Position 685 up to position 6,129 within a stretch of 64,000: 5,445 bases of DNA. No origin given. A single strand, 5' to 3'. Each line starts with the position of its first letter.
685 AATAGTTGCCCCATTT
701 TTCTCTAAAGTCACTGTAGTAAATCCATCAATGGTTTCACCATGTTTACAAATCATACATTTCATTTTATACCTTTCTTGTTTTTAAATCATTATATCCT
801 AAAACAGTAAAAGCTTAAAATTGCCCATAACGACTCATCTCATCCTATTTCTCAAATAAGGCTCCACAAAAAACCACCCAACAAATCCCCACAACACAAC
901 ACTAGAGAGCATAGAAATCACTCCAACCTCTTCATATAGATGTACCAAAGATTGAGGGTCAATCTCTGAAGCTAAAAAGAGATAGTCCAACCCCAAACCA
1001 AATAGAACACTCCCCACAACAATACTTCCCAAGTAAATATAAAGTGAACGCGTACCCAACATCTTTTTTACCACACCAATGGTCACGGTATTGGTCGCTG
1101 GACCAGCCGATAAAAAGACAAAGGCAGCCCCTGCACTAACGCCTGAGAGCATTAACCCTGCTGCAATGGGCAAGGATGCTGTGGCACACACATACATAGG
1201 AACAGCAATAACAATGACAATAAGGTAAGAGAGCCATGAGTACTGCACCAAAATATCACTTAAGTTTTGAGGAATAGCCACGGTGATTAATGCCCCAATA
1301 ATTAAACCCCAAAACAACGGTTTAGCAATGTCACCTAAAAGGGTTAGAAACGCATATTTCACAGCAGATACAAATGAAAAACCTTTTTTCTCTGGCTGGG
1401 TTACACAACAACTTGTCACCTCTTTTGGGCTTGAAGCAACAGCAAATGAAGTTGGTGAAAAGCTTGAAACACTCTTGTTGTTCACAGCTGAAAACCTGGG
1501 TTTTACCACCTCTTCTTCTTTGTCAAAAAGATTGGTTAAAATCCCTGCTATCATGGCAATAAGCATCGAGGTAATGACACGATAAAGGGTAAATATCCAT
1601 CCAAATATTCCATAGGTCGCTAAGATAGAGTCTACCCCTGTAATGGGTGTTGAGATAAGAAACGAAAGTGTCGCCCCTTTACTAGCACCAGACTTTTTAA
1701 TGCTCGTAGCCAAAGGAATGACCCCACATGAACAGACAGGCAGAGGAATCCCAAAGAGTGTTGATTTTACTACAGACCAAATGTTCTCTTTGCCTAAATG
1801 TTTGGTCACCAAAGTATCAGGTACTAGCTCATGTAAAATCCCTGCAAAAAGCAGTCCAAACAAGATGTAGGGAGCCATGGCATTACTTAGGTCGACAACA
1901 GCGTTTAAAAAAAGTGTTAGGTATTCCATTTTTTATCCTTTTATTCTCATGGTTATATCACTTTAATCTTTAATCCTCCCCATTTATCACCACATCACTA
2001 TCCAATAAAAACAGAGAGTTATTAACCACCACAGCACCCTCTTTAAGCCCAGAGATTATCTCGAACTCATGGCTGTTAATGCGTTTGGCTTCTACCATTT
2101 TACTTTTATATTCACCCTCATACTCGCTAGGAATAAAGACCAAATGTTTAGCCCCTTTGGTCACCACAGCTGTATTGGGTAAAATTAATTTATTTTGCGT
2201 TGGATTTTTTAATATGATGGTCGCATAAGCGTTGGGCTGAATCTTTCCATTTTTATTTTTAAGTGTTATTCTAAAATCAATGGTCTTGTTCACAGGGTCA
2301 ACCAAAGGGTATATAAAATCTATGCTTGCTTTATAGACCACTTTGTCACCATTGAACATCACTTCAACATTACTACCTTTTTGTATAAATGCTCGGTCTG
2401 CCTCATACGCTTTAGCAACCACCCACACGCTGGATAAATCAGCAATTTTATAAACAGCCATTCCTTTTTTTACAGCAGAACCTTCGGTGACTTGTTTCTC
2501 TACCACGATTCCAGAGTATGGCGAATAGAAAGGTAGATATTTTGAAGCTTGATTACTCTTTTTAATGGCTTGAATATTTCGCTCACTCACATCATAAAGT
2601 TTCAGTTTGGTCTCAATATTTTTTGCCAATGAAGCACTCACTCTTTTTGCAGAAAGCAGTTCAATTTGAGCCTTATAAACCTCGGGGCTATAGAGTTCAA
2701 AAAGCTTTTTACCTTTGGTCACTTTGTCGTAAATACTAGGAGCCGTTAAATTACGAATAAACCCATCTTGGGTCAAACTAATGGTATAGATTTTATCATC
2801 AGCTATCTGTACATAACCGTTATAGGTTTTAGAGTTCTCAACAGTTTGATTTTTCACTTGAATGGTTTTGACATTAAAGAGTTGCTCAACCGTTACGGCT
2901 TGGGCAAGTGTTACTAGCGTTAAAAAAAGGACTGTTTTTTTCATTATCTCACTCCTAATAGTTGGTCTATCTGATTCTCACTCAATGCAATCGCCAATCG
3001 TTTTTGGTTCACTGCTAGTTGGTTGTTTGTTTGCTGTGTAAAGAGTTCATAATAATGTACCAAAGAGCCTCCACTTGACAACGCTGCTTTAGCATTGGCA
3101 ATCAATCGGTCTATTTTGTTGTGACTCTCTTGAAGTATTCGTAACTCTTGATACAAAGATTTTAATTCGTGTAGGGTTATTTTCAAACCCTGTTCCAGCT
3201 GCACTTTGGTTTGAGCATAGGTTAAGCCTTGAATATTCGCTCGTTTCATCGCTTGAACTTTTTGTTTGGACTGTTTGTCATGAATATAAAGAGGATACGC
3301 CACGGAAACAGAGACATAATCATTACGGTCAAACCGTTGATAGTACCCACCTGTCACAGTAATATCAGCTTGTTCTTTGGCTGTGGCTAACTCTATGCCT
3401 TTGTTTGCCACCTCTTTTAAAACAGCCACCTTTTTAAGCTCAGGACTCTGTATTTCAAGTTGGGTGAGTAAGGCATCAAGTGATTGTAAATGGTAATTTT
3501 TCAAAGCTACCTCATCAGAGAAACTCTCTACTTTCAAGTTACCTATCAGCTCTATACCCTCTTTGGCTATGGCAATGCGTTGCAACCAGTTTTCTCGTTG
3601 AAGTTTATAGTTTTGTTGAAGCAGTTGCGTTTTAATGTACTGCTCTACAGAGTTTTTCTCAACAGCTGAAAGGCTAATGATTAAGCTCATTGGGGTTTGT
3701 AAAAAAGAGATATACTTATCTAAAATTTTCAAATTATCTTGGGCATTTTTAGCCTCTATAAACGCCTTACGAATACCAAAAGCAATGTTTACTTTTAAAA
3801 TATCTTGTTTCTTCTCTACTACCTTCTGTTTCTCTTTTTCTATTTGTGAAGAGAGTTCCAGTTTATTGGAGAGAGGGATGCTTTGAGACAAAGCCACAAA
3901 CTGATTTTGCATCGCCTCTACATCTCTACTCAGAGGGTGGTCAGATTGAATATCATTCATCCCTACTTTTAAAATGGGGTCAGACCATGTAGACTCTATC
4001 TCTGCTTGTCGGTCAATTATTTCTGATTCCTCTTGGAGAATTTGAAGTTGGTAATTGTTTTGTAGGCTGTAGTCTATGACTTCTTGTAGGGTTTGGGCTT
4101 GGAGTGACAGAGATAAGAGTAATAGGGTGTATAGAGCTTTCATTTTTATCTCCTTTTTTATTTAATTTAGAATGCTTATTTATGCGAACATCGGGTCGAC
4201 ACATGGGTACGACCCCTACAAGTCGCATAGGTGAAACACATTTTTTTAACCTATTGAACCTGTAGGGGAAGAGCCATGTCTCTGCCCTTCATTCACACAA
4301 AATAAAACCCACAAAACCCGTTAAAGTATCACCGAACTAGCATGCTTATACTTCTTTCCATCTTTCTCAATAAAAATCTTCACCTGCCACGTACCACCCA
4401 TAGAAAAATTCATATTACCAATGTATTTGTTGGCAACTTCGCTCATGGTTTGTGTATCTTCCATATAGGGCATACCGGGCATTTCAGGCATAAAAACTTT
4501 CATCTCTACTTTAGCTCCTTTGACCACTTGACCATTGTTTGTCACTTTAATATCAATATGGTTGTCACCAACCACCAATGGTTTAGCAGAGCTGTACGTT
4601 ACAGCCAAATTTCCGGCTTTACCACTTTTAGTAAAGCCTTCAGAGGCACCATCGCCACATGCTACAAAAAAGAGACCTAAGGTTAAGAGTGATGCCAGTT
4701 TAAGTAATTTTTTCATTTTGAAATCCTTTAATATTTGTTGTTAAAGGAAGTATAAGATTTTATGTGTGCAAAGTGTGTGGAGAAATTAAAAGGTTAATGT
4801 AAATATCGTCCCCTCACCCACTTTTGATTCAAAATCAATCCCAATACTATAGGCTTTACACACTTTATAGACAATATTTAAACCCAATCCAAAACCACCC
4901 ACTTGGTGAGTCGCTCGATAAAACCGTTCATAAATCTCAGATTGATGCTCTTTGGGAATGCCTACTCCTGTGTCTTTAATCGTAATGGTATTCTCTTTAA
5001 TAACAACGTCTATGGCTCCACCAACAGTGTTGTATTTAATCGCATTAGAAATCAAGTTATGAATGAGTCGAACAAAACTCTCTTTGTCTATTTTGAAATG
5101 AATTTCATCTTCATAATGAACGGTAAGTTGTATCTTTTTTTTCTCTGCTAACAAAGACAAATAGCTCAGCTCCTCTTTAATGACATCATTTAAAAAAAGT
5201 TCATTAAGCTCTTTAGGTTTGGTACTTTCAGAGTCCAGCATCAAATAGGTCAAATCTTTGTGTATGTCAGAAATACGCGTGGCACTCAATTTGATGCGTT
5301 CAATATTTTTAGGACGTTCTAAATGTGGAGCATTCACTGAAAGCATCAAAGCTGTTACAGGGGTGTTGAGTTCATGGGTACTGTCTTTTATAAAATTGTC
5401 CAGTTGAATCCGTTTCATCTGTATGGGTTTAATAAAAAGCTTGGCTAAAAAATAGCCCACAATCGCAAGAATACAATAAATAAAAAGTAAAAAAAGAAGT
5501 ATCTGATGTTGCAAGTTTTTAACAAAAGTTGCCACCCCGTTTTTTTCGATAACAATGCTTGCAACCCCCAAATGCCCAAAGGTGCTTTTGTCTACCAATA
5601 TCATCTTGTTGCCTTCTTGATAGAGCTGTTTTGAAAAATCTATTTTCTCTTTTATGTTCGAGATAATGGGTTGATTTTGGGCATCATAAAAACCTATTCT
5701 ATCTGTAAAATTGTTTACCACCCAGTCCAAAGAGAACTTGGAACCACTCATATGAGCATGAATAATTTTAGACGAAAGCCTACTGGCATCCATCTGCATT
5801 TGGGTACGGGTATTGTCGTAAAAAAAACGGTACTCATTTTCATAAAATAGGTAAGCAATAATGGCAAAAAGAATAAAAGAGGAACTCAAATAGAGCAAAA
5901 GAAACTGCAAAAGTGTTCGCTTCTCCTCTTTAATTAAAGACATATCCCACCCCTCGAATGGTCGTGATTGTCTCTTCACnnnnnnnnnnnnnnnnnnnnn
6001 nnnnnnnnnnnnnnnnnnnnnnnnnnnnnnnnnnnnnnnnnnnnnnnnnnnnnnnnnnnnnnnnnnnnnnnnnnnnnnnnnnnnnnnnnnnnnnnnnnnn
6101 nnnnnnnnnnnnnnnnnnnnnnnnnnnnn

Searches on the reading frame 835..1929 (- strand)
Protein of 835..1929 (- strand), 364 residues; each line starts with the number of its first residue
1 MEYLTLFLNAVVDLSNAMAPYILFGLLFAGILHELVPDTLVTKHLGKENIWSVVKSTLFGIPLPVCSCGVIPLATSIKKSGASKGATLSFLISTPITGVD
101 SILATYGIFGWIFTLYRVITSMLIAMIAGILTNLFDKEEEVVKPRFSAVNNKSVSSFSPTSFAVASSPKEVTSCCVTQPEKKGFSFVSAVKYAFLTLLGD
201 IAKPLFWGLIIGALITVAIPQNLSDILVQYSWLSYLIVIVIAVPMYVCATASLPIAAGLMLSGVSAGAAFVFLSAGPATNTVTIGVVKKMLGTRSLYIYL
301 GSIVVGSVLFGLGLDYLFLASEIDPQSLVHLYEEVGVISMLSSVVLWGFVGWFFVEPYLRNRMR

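Call 28: search_protein_families(library=pfam, proteins=[window:835-1929:-], max_evalue=0.0001)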
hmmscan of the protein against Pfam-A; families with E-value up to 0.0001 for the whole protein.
window:835-1929:- (364 aa): 1 family
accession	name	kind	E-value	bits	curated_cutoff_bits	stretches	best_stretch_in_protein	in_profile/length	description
PF03773.19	ArsP_1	-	1.1e-41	143.4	32.3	1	17-312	15-290/294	Predicted permease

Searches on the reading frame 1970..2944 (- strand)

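Call 28: search_protein_families(library=pfam, proteins=[window:1970-2944:-], max_evalue=0.0001)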
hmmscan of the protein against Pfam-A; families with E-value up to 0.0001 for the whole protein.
window:1970-2944:- (324 aa): 3 families
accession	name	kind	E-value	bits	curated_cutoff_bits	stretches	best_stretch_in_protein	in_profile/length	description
PF16576.10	HlyD_D23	-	4.5e-54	183.4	30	1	40-241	7-214/214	Barrel-sandwich domain of CusB or HlyD membrane-fusion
PF13437.12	HlyD_3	-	6.6e-19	69.1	22.2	1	140-233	3-101/106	HlyD family secretion protein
PF12700.13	HlyD_2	-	1e-06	28.2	25.1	1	153-276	247-364/416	HlyD family secretion protein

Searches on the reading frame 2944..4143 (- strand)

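Call 28: search_protein_families(library=pfam, proteins=[window:2944-4143:-], max_evalue=0.0001)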
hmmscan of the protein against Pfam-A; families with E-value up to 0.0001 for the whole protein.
window:2944-4143:- (399 aa): 1 family
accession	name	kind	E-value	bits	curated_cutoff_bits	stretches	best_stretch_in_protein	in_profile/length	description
PF02321.23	OEP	-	1.1e-18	68.2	22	2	222-397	1-187/187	Outer membrane efflux protein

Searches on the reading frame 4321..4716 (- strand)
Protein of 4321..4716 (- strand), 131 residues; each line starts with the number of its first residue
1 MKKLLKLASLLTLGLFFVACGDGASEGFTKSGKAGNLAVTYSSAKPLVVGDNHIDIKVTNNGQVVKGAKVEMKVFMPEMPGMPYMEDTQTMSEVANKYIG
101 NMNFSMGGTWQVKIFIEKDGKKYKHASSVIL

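Call 87: search_protein_families(library=pfam, proteins=[window:4321-4716:-], max_evalue=0.01)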
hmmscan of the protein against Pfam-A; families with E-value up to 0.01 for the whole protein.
window:4321-4716:- (131 aa): 2 families
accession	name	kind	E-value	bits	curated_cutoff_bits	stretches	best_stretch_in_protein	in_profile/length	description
PF13115.11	YtkA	-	3.5e-21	76.1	25.9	1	33-114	3-84/85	YtkA-like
PF05751.16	FixH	-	0.0017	18.8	23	1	45-126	66-146/150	FixH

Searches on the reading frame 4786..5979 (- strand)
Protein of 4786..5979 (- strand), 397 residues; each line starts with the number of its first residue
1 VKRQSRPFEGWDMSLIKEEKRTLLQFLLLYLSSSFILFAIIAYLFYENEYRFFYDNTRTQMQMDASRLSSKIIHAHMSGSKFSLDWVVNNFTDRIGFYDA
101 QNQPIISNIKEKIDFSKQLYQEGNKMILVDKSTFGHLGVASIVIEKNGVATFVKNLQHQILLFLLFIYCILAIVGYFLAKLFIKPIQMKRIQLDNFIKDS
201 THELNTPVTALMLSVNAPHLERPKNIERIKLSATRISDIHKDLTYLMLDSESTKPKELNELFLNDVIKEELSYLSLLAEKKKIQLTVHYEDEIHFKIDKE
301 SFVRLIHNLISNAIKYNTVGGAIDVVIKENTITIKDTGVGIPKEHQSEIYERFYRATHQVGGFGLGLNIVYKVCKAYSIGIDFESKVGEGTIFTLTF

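Call 28: search_protein_families(library=pfam, proteins=[window:4786-5979:-], max_evalue=0.0001)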
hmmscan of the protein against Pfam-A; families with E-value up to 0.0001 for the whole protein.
window:4786-5979:- (397 aa): 2 families
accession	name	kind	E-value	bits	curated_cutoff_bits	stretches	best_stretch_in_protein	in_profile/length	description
PF02518.31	HATPase_c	-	1.8e-22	80.3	26.4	1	298-397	2-107/111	Histidine kinase-, DNA gyrase B-, and HSP90-like ATPase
PF00512.31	HisKA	-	4.7e-05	23.8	26.9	0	193-244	2-59/66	His Kinase A (phospho-acceptor) domain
